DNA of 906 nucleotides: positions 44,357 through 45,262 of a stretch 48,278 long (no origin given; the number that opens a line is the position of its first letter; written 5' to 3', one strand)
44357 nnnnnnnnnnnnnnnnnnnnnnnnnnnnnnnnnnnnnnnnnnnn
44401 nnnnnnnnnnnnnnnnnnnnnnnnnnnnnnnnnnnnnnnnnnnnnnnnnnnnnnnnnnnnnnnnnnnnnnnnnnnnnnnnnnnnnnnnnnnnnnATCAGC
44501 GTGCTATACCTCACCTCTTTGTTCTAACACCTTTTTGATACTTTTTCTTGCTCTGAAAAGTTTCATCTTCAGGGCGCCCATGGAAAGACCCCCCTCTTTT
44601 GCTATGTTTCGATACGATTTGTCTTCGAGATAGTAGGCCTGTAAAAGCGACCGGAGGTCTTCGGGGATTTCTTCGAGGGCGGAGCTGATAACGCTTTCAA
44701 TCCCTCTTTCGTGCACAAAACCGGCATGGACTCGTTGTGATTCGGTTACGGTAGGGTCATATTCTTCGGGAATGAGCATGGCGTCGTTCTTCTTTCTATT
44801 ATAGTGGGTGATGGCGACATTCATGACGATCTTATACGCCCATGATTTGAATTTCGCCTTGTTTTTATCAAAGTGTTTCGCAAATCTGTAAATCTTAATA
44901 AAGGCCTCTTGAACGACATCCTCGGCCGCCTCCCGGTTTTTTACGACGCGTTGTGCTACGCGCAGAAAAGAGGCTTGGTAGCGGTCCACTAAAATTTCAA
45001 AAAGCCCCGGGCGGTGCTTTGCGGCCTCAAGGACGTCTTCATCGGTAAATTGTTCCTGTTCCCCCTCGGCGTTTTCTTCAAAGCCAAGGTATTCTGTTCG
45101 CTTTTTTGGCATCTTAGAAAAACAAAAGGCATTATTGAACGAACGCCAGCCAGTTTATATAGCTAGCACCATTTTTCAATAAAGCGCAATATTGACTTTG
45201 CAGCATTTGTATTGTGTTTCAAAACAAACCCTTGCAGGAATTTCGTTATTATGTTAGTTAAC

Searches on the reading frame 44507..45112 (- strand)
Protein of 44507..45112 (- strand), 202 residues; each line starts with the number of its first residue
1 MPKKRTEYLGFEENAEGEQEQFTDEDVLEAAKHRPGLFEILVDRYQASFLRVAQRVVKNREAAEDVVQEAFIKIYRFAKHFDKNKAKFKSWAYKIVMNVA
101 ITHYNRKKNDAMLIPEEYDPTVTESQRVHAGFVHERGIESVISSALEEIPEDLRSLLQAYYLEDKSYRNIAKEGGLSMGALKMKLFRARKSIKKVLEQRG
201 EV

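Call 63: search_protein_families(library=pfam, proteins=[window:44507-45112:-], max_evalue=0.001)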
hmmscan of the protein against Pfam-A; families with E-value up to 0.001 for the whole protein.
window:44507-45112:- (202 aa): 4 families
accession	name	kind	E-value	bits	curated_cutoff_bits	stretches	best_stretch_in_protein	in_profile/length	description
PF04542.20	Sigma70_r2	-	1.9e-18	66.4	24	1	41-108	1-69/71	Sigma-70 region 2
PF08281.18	Sigma70_r4_2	-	1.2e-10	41.3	25.7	1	142-191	4-53/54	Sigma-70, region 4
PF04545.22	Sigma70_r4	-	2.5e-05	24.1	24.1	1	145-194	1-50/50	Sigma-70, region 4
PF06530.18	Phage_antitermQ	-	0.00072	19.9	26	0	144-197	58-111/118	Phage antitermination protein Q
